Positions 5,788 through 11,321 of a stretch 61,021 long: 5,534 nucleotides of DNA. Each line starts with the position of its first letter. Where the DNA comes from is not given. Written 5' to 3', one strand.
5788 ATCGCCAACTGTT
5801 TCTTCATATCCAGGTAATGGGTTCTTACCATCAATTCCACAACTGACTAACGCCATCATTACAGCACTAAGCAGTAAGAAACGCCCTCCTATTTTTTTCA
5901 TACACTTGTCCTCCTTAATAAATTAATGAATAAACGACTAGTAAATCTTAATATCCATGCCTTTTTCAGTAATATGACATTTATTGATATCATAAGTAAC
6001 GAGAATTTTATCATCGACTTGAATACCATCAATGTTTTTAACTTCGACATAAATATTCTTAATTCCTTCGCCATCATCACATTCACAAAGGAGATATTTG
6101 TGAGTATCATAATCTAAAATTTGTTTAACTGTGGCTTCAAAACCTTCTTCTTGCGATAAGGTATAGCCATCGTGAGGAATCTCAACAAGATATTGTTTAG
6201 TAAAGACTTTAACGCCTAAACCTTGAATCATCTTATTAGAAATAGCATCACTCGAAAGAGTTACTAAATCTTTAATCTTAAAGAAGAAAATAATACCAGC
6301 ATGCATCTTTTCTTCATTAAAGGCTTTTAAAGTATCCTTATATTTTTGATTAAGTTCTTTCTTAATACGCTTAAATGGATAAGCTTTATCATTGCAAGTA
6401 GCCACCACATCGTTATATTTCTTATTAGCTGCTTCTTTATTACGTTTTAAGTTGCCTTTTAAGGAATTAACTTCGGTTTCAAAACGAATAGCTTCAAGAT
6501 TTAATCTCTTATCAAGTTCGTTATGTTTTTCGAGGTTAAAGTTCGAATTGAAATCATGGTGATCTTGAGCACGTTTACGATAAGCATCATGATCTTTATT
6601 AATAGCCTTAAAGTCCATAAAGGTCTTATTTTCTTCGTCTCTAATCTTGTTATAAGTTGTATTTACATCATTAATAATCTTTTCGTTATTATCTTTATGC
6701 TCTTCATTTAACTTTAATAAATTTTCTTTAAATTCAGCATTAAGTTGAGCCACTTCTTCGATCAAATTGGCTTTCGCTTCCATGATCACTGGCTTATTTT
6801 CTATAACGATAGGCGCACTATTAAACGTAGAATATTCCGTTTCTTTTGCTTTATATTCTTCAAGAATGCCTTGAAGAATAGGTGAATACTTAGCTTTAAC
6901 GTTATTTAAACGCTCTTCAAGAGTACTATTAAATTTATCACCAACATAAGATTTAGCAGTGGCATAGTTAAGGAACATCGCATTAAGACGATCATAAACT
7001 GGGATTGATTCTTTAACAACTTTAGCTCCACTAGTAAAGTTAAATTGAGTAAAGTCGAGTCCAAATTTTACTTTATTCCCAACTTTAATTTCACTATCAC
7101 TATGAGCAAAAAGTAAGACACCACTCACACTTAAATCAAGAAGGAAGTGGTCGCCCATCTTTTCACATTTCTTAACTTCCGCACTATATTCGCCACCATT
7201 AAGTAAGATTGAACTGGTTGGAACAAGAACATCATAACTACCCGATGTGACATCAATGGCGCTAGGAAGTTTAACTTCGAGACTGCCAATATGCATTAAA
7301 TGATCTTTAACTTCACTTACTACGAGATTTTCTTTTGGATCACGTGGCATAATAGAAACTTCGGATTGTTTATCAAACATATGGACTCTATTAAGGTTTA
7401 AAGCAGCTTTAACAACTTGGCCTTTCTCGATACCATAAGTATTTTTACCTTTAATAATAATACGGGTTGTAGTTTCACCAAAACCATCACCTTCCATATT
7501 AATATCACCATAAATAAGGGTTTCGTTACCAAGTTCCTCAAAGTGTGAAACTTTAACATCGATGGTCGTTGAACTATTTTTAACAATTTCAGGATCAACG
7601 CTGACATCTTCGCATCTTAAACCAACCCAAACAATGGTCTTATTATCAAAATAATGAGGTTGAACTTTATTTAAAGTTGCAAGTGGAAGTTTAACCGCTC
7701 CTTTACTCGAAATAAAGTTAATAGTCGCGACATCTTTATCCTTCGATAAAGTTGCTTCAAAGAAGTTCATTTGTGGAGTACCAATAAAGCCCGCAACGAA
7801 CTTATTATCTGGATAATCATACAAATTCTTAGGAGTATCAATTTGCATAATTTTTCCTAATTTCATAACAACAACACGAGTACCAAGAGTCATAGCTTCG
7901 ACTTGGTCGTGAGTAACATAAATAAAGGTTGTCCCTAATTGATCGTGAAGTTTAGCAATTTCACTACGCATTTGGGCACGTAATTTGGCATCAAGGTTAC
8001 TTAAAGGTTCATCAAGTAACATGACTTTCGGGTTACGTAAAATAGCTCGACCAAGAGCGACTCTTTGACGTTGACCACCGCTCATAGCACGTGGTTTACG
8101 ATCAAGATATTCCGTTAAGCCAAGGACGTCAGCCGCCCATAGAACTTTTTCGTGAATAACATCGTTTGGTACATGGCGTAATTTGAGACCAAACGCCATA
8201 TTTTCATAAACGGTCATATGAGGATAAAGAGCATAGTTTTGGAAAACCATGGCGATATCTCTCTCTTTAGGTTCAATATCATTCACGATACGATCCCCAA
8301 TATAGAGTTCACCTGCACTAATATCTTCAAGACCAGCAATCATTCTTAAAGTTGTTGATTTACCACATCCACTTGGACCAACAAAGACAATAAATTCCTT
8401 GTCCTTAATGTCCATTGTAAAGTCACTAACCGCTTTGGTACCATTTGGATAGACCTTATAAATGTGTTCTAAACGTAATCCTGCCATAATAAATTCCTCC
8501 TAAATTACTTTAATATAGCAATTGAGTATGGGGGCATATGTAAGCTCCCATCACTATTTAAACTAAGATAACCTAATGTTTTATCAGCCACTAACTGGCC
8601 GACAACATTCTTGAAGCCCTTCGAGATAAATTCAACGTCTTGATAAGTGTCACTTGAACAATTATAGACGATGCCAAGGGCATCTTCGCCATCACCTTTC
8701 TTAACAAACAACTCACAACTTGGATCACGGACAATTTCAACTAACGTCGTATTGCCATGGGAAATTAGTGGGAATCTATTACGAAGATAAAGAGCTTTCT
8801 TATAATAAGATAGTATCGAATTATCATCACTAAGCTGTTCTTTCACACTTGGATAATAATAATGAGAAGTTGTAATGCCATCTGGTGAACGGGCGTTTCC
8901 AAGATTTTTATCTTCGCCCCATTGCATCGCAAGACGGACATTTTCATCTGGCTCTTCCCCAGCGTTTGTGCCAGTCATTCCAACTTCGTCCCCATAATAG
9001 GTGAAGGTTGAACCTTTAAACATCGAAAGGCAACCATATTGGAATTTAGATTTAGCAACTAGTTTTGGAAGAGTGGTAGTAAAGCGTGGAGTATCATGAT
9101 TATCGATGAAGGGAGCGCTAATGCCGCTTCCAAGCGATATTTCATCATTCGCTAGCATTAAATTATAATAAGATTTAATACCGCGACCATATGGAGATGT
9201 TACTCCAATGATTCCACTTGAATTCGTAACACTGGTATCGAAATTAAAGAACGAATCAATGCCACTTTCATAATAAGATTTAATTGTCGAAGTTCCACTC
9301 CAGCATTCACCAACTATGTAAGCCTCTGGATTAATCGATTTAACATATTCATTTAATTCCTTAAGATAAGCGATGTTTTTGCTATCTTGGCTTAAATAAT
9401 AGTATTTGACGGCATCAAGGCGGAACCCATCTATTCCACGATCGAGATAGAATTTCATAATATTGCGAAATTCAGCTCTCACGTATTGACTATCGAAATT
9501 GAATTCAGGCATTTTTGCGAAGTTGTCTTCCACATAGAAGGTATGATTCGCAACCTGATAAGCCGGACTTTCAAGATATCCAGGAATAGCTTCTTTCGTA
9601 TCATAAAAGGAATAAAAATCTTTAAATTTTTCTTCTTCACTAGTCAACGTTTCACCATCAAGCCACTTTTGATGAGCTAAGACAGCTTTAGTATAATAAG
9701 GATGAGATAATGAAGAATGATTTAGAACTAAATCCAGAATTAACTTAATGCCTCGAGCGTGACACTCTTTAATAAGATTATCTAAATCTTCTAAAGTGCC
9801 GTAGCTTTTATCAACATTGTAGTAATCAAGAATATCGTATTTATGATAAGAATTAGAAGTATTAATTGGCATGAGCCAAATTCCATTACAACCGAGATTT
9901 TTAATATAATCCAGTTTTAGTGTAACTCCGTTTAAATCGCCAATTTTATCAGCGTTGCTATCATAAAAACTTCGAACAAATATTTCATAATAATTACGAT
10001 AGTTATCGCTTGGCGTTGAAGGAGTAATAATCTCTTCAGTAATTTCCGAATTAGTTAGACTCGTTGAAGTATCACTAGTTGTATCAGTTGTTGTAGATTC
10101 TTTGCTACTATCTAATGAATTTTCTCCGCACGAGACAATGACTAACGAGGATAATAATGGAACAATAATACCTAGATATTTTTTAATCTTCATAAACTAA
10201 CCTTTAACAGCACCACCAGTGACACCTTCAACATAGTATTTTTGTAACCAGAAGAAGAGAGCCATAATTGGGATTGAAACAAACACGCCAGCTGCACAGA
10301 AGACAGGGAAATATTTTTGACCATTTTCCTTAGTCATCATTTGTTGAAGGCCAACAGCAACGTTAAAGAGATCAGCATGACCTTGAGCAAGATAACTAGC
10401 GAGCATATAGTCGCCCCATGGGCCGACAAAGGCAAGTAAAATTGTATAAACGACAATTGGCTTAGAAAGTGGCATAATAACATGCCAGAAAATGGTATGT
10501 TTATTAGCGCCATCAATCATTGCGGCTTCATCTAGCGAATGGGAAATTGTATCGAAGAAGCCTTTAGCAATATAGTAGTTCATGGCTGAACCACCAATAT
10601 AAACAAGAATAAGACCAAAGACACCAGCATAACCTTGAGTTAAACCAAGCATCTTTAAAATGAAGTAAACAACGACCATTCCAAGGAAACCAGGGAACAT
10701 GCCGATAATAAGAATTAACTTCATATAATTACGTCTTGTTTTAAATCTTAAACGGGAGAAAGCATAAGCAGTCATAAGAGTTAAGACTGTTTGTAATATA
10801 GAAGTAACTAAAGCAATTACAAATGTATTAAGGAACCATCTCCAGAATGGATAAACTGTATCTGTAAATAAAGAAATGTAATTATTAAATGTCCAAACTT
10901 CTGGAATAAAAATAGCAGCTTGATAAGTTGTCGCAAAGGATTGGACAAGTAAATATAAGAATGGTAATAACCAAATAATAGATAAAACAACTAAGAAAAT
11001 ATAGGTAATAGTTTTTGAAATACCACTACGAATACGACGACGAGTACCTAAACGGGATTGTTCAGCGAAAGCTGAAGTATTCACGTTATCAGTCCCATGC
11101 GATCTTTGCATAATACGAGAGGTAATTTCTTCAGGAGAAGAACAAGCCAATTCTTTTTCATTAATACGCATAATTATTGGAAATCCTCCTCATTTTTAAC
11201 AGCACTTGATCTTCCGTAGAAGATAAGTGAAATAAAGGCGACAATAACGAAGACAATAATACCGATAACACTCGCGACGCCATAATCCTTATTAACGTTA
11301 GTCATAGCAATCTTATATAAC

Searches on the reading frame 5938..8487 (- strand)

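Call 54: search_protein_families(library=pfam, proteins=[window:5938-8487:-], max_evalue=0.00001)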
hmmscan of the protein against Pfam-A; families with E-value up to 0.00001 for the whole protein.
window:5938-8487:- (849 aa): 2 families
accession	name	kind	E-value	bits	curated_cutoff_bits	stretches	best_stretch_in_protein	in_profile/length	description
PF00005.33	ABC_tran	-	8.5e-31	107.8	25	1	21-162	2-136/137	ABC transporter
PF13304.12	AAA_21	-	2.3e-06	28.4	27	0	131-195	234-300/304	AAA domain, putative AbiEii toxin, Type IV TA system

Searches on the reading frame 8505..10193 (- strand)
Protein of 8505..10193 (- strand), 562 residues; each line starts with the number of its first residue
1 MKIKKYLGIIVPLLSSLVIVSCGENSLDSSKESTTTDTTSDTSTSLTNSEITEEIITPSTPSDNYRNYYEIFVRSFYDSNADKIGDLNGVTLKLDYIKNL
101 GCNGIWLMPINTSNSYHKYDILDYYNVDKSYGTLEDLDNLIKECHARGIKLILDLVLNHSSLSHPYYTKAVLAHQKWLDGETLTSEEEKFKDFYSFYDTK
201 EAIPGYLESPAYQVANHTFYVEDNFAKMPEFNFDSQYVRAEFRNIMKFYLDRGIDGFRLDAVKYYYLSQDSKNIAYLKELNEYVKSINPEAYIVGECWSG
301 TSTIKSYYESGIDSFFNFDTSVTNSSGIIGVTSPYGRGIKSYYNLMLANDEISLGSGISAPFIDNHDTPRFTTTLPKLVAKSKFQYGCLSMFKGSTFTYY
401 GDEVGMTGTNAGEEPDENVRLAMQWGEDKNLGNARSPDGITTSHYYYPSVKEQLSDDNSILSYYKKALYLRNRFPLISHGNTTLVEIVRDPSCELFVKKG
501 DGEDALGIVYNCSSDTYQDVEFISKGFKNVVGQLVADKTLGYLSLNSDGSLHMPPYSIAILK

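Call 54: search_protein_families(library=pfam, proteins=[window:8505-10193:-], max_evalue=0.00001)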
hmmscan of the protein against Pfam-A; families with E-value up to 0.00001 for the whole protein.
window:8505-10193:- (562 aa): 1 family
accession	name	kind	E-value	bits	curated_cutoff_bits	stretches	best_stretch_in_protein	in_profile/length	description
PF00128.31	Alpha-amylase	-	5.3e-83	280.1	22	1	71-480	2-446/446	Alpha amylase, catalytic domain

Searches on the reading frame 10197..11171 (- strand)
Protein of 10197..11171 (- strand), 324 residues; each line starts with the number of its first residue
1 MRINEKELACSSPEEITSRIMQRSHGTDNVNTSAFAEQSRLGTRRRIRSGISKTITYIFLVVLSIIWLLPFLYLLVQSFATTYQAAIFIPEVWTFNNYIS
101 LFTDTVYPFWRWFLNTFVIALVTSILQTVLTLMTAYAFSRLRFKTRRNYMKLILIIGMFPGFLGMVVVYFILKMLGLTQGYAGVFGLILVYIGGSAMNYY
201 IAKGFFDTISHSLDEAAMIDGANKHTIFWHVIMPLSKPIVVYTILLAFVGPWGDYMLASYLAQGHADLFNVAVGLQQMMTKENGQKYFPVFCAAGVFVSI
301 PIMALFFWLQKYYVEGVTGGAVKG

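Call 54: search_protein_families(library=pfam, proteins=[window:10197-11171:-], max_evalue=0.00001)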
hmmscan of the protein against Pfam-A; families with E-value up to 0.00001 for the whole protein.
window:10197-11171:- (324 aa): 1 family
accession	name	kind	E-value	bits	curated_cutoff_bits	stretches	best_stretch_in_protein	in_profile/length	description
PF00528.27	BPD_transp_1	-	6.5e-18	65.5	26.4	1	129-315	3-180/184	Binding-protein-dependent transport system inner membrane component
